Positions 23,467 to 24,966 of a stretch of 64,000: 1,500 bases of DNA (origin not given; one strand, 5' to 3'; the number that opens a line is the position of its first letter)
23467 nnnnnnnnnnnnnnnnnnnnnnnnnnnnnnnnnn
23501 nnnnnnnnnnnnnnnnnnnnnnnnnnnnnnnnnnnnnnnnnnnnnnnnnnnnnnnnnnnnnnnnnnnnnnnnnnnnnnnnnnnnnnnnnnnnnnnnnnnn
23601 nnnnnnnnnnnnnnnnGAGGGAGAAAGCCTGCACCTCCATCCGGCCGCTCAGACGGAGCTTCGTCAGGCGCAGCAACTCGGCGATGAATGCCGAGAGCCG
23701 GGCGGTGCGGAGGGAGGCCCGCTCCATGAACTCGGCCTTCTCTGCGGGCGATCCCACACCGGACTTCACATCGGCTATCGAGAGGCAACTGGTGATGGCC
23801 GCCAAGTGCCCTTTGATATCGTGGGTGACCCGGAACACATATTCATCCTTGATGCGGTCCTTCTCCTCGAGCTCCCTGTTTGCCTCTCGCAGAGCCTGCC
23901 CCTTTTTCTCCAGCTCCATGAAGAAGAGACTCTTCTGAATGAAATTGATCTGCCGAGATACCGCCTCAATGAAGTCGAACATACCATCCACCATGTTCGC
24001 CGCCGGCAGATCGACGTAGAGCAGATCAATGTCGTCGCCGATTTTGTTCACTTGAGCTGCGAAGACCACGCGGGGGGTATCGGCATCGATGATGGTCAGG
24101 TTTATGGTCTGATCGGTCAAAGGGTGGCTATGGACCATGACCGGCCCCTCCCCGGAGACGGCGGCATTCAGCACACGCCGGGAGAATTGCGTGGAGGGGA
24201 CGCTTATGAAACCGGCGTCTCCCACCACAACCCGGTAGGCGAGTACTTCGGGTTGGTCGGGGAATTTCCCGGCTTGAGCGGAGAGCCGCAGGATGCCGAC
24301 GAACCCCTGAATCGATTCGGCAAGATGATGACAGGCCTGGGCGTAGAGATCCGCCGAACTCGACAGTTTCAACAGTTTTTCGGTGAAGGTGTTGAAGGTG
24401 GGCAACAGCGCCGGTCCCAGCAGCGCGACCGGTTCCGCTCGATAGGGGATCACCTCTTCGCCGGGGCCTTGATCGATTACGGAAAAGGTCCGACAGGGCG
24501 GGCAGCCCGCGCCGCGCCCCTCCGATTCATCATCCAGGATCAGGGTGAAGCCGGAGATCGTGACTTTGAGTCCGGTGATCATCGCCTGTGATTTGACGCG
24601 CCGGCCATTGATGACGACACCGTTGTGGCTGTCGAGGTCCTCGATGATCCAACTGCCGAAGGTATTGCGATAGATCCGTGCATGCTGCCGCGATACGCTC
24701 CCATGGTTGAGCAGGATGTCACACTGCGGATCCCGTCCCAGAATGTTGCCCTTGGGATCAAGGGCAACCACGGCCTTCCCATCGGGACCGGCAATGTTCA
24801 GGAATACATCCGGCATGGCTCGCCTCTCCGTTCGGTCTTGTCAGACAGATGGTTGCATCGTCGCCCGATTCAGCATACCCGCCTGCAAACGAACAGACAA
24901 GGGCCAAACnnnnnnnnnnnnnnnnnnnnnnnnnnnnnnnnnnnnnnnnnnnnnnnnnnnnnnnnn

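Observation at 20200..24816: FHA-domain histidine kinase directly upstream of a TPR-rich Ser/Thr kinase, with no response regulator nearby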

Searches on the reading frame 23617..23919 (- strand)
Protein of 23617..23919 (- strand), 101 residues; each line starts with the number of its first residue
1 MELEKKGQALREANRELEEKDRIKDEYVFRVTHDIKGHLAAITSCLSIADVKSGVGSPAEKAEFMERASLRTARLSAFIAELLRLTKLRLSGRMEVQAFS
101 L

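Call 71: search_protein_families(library=pfam, proteins=[window:23617-23919:-], max_evalue=10)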
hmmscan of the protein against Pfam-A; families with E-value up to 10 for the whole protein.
window:23617-23919:- (101 aa): 2 families
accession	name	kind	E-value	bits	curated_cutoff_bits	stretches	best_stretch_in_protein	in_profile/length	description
PF00512.31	HisKA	-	0.08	13.5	26.9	1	31-89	9-64/66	His Kinase A (phospho-acceptor) domain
PF05979.17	DUF896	-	0.099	13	24.2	1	6-42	12-48/64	Bacterial protein of unknown function (DUF896)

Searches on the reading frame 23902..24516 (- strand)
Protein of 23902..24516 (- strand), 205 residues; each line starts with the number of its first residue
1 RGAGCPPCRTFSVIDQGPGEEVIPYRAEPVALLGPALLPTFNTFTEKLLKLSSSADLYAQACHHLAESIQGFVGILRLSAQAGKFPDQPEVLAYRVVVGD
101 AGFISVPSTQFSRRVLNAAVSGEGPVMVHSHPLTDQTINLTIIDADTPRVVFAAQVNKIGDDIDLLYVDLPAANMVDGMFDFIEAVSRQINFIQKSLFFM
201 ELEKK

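Call 47: predict_structure(alignment_id=A3)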
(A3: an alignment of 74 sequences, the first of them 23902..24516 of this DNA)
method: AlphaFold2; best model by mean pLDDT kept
length: 205 residues; sequences in the alignment: 74
mean_pLDDT: 78.1   pTM: 0.79
mean pLDDT of the five models: 78.1, 77.4, 77.2, 75.7, 75.4
residues with pLDDT >= 90: 69; 70-90: 80; 50-70: 30; < 50: 26
segments of 3 or more residues with pLDDT < 50: 1-7, 101-106, 131-141
pLDDT, mean of each block of 10 residues (from residue 1): 47 72 67 79 94 91 92 89 74 81 52 86 76 44 60 90 91 84 92 93 88
secondary structure, 60 per line:
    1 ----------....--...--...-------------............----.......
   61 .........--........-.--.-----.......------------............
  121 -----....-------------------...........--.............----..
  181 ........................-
elements in order: E11-14 E22-24 H38-49 H54-69 E72-79 E90-96 E109-112 H113-120 E126-129 E149-159 E162-171 H179-204

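Call 71: search_protein_families(library=pfam, proteins=[window:23902-24516:-], max_evalue=10)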
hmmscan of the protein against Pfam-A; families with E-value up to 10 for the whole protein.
window:23902-24516:- (205 aa): 0 families

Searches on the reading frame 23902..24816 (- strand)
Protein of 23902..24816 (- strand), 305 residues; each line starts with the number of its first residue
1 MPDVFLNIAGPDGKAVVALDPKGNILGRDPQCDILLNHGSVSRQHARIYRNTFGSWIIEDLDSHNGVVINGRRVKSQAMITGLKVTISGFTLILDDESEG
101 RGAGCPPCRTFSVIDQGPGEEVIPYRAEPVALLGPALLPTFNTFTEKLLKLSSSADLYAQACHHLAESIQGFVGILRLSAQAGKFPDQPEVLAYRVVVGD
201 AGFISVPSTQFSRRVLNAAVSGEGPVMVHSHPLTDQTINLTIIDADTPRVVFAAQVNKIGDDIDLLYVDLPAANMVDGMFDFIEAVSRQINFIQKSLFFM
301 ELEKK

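Call 53: search_protein_representatives(protein=window:23902-24816:-)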
Query: 305 residues. Proteins with E-value up to 0.001 (for the whole library): 22586; up to 1e-10: 2038; up to 1e-30: 46. The best 150 are listed.
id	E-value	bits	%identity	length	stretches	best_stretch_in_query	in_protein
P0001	4.2e-200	679.4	100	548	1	1-305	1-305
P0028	1.8e-74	267.0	46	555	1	3-305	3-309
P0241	5.7e-67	242.4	43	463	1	6-300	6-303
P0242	1.1e-53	198.7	39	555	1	5-301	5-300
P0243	1.4e-53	198.4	42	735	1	7-304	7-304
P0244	1.2e-52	195.4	37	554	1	10-302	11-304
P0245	1.9e-50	188.1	37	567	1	3-305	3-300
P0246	2.2e-48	181.4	39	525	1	10-304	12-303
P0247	2.9e-47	177.7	37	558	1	2-301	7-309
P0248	6.5e-47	176.5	40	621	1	10-302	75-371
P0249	1.1e-46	175.7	35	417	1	6-303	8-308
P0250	9.6e-46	172.7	34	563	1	6-302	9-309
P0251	2.7e-43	164.6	37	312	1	6-303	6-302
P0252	3.1e-43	164.4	35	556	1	16-302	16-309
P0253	3.3e-43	164.4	40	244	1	7-231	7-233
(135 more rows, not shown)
